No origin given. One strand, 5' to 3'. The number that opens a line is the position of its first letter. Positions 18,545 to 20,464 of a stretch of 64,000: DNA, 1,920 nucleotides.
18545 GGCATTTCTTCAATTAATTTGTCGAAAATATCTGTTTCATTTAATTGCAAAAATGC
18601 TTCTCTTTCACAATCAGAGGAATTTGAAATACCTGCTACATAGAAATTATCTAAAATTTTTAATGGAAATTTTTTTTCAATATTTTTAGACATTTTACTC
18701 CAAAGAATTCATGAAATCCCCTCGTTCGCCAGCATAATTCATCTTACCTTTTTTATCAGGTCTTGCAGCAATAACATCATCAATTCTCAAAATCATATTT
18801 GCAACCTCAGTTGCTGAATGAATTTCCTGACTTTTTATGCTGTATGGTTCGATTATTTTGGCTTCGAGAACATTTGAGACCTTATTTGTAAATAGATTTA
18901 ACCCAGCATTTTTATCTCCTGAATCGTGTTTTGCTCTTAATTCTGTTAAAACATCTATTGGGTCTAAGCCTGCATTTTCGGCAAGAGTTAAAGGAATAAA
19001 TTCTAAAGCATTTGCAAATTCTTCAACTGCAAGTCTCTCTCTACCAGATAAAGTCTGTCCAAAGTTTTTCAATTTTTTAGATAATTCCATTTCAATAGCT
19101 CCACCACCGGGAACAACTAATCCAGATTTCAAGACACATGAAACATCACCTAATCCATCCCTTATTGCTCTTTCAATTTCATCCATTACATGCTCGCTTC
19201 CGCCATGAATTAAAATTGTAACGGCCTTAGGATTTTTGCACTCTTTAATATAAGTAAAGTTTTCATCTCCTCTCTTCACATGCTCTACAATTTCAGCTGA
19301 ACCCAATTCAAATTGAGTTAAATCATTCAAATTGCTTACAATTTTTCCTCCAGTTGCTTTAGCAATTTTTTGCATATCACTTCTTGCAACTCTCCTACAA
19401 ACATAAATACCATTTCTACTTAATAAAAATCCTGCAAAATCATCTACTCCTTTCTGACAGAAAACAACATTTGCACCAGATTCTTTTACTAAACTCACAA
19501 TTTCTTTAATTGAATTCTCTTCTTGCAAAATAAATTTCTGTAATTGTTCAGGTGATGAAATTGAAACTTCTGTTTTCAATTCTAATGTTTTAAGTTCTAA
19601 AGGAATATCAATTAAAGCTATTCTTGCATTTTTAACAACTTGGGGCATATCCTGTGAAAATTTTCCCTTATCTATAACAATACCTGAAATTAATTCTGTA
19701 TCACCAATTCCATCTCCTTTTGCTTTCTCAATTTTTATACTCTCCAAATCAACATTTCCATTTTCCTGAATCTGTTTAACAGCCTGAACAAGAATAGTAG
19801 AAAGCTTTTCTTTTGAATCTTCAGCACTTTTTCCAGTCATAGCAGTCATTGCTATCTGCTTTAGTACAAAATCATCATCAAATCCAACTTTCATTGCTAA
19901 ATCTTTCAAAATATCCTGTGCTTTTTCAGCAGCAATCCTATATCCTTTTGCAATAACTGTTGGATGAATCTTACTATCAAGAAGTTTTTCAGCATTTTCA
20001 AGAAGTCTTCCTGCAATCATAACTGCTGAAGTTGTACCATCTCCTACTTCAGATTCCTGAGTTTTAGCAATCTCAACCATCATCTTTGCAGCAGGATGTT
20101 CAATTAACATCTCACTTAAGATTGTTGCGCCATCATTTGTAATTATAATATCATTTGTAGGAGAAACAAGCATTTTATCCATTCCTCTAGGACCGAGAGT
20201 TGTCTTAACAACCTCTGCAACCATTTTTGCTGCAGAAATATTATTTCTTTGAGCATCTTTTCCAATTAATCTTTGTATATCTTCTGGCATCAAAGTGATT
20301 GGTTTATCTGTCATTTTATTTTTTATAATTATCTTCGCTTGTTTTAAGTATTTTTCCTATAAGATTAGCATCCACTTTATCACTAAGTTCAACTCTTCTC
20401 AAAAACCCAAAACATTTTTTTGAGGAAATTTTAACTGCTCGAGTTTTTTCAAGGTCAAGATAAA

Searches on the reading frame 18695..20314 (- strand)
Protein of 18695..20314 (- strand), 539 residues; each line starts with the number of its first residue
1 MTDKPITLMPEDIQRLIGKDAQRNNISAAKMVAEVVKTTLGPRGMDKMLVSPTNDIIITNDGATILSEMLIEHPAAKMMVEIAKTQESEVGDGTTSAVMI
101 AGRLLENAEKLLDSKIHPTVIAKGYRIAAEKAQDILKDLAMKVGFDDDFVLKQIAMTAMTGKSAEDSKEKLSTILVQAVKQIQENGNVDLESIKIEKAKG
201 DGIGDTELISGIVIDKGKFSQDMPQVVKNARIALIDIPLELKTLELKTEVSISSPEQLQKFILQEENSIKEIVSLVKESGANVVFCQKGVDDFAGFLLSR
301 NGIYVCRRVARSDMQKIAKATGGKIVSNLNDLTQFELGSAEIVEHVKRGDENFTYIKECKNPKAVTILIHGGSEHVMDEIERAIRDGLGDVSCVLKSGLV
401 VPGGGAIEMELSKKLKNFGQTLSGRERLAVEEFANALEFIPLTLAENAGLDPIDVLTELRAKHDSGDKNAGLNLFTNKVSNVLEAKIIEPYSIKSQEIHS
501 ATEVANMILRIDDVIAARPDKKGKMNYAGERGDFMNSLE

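Call 89: search_protein_families(library=pfam, proteins=[window:18695-20314:-], max_evalue=0.00001)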
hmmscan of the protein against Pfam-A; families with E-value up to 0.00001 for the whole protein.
window:18695-20314:- (539 aa): 1 family
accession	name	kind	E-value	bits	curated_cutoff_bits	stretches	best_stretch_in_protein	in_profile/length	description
PF00118.29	Cpn60_TCP1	-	1.4e-175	585.2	34.3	1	32-518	1-489/490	TCP-1/cpn60 chaperonin family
